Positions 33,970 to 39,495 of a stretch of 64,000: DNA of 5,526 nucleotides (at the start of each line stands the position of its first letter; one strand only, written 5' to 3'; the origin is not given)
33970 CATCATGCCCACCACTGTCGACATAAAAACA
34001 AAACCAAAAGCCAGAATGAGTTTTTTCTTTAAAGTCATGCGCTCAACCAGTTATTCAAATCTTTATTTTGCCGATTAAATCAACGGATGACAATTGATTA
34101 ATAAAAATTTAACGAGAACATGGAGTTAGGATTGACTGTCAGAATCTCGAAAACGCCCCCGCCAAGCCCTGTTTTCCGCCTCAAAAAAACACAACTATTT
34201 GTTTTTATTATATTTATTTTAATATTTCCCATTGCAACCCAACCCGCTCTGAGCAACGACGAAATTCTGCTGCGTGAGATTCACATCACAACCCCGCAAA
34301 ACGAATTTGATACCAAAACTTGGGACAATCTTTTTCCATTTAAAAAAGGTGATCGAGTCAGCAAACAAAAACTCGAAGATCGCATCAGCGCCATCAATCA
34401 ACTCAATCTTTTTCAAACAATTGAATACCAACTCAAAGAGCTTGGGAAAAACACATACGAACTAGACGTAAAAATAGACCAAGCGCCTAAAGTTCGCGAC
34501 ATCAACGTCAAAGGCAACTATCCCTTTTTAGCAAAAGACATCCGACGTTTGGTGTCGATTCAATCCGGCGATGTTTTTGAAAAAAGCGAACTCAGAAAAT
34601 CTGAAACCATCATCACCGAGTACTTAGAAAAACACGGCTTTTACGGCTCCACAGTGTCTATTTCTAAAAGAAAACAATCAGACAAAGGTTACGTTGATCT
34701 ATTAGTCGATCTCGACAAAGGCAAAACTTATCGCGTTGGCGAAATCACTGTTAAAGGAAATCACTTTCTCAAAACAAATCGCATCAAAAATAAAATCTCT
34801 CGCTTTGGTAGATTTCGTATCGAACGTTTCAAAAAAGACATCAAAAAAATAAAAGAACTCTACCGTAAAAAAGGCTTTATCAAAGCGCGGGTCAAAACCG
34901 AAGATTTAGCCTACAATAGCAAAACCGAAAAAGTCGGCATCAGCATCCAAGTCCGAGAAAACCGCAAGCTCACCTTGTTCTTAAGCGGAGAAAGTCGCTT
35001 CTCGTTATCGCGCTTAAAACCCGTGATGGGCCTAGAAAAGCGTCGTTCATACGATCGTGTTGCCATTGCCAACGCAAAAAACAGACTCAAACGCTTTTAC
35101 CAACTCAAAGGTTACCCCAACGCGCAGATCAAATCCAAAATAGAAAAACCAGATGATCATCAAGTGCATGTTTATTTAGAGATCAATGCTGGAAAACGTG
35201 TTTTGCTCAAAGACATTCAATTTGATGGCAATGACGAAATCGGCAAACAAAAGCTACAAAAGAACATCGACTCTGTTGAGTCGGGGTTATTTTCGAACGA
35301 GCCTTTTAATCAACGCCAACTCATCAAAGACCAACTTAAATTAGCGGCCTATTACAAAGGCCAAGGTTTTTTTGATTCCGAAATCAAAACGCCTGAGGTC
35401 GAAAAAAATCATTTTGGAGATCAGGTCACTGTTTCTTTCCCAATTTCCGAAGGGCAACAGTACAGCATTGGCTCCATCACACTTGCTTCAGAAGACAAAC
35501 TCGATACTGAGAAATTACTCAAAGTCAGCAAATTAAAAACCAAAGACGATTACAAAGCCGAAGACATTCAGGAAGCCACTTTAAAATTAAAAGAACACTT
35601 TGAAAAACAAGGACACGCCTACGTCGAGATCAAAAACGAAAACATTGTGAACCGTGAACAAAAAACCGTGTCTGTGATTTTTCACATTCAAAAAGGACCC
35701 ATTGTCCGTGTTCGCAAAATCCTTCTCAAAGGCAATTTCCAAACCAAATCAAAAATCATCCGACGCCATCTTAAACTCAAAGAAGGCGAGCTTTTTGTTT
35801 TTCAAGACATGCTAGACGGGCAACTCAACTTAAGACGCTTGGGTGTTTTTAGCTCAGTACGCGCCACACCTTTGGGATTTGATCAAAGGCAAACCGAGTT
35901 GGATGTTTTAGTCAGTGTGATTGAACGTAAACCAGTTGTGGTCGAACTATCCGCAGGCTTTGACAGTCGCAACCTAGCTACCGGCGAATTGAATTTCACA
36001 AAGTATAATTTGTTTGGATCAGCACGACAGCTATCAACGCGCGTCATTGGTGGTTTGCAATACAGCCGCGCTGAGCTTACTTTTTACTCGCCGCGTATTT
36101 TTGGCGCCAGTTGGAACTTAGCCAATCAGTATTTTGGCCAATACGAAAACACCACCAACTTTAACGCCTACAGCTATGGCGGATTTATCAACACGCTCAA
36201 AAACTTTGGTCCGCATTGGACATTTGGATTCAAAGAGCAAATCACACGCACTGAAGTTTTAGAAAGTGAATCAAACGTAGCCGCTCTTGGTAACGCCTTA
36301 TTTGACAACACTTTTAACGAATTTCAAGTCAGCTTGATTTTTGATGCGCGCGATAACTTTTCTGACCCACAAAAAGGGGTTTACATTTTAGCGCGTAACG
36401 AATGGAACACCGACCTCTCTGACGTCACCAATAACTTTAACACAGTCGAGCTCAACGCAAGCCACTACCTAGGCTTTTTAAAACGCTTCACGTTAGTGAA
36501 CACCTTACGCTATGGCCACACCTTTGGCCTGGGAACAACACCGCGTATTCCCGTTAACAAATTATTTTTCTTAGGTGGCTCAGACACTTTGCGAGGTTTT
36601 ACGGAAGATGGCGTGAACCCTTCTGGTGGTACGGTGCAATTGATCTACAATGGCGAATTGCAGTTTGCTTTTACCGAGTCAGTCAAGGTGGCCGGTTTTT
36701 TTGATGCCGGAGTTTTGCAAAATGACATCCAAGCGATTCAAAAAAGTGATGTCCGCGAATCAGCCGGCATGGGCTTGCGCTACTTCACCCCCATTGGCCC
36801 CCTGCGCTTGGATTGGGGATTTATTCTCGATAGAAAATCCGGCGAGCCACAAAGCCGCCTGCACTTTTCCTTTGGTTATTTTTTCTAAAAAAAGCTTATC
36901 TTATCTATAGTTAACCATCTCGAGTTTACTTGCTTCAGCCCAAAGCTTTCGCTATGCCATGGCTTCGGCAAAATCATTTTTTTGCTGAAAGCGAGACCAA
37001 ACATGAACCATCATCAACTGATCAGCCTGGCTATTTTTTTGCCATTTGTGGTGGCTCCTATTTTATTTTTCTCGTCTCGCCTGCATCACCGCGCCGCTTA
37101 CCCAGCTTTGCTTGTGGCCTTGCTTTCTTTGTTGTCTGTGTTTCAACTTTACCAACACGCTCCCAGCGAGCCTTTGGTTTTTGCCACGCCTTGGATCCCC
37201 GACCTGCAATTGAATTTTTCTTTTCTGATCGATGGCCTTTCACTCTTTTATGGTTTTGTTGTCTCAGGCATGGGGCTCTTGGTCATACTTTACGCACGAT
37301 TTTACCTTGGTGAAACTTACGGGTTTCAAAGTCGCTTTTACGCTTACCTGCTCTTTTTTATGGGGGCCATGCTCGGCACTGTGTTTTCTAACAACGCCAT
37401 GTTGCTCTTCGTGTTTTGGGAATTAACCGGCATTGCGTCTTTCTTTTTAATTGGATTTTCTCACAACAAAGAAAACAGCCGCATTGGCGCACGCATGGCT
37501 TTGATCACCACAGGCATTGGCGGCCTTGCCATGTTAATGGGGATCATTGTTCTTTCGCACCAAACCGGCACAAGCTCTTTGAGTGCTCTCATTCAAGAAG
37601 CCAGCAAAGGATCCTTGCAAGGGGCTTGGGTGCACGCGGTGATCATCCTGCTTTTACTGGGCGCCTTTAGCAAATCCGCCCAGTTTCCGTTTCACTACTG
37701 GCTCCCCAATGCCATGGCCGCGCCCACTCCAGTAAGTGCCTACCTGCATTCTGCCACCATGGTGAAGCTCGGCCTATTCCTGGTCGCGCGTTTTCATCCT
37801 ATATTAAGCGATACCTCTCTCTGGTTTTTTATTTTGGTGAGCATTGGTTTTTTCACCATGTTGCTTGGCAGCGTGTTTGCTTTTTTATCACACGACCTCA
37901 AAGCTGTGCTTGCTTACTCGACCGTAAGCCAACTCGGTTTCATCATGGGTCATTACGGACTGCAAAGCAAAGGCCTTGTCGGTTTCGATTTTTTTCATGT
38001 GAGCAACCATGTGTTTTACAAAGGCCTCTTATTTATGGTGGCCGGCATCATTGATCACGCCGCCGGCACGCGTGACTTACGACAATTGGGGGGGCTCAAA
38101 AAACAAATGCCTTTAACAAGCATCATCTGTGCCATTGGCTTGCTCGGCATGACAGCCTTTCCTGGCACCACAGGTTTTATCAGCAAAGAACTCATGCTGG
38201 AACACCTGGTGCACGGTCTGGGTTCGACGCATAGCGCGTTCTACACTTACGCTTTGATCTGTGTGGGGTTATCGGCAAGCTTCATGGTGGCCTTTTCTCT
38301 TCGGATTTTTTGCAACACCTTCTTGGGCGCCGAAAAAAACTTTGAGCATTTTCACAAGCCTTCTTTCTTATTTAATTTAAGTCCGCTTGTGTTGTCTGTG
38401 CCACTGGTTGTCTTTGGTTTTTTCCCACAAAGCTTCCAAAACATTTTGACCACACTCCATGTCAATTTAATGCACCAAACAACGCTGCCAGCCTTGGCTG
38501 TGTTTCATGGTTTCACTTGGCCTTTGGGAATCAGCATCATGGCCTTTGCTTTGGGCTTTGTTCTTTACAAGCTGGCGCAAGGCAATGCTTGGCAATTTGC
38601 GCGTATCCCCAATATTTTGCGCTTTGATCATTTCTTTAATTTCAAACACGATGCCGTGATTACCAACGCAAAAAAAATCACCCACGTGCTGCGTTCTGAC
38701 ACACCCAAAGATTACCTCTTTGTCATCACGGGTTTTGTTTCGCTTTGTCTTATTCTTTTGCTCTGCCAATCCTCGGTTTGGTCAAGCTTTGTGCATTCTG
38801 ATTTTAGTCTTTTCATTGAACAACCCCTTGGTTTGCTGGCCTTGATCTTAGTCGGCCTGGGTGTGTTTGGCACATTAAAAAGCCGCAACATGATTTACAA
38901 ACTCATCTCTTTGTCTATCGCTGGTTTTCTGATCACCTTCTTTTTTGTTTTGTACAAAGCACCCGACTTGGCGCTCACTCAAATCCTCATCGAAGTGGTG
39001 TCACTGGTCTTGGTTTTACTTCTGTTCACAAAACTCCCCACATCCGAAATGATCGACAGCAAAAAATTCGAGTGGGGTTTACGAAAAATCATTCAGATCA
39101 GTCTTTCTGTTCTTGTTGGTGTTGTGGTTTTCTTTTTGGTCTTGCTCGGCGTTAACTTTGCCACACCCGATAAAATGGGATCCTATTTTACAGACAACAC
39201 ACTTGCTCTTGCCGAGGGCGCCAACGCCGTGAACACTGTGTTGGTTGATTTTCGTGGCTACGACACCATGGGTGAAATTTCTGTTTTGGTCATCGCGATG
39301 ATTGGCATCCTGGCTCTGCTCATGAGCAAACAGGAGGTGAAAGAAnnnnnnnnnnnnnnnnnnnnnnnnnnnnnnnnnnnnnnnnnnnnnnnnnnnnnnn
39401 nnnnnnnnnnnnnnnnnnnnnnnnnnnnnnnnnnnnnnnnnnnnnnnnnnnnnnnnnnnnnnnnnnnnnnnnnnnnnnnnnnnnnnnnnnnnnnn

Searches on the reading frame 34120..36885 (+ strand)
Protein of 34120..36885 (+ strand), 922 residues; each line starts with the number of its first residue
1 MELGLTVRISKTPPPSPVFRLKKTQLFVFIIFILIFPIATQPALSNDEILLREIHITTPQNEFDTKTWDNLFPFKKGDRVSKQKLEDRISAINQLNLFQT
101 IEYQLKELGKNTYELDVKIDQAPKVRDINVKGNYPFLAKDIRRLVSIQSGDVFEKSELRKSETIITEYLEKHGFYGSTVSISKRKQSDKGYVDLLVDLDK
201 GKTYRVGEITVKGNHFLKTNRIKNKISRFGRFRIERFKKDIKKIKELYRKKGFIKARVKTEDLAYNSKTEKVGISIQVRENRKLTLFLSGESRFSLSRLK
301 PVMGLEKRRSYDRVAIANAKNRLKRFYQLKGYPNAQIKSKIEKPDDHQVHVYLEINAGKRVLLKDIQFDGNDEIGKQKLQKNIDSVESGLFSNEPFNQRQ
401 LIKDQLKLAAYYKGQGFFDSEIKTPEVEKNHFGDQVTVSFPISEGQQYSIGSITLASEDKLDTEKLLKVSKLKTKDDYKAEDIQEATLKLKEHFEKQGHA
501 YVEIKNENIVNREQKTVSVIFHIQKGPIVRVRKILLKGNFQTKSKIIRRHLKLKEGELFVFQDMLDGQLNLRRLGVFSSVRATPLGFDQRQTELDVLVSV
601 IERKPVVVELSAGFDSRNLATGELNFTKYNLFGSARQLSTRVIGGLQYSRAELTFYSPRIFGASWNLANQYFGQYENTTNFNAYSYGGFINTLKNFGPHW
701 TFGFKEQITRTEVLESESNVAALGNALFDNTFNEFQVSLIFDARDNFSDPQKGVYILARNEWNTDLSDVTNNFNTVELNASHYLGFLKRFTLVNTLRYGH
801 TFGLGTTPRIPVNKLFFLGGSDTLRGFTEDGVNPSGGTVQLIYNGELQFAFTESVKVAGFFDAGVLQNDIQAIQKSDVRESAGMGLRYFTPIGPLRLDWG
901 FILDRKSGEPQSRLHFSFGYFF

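Call 16: search_protein_families(library=pfam, proteins=[window:34120-36885:+], max_evalue=0.001)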
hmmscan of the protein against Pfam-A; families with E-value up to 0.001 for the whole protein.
window:34120-36885:+ (922 aa): 4 families
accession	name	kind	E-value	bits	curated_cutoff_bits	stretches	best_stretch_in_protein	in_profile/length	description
PF07244.20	POTRA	-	5e-64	213.4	21.3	6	123-201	1-79/79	Surface antigen variable number repeat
PF01103.29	Omp85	-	1.5e-40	140.1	24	1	630-922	1-325/325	Omp85 superfamily domain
PF08479.16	POTRA_2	-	5.1e-06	26.7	24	0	208-261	5-60/76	POTRA domain, ShlB-type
PF08478.15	POTRA_1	-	0.00035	21.3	23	0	530-563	2-35/69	POTRA domain, FtsQ-type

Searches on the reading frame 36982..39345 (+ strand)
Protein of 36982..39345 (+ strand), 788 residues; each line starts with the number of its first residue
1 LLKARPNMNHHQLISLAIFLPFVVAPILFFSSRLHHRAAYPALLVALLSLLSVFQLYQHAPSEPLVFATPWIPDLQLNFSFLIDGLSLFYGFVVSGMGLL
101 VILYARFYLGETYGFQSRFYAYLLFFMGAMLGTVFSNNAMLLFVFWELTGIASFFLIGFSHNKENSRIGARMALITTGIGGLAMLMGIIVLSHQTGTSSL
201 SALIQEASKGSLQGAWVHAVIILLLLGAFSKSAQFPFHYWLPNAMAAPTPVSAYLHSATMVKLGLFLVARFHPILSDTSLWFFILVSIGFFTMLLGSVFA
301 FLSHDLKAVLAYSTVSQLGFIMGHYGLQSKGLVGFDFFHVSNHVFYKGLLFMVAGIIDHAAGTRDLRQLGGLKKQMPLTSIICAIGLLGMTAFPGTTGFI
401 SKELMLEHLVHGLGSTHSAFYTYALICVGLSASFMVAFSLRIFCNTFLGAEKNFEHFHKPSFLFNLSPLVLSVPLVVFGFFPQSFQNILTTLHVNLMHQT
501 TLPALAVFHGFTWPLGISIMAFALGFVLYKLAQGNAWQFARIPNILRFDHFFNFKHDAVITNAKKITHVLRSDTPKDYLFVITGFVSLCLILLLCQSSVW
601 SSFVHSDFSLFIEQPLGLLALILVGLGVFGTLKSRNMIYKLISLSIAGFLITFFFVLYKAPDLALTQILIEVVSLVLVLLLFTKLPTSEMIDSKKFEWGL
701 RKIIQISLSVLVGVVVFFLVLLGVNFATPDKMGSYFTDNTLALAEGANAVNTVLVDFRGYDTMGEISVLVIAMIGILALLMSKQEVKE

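Call 16: search_protein_families(library=pfam, proteins=[window:36982-39345:+], max_evalue=0.001)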
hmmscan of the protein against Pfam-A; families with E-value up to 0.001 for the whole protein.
window:36982-39345:+ (788 aa): 5 families
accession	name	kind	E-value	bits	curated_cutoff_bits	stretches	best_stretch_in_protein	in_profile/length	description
PF00361.26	Proton_antipo_M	-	4.3e-60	203.8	21.5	1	136-411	1-277/294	NADH:quinone oxidoreductase/Mrp antiporter, TM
PF20501.3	MbhE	-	6.4e-15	55.4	27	1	701-780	2-81/98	MBH, subunit E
PF13244.11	MbhD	-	6.8e-15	55.4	27.2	1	623-686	2-66/67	MBH, subunit D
PF00662.26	Proton_antipo_N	-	6.6e-07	29.6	24.5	1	72-116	2-48/51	NADH-Ubiquinone oxidoreductase (complex I), chain 5 N-terminus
PF00499.25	Oxidored_q3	-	0.0002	21.6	33.2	1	629-740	3-99/146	NADH-ubiquinone/plastoquinone oxidoreductase chain 6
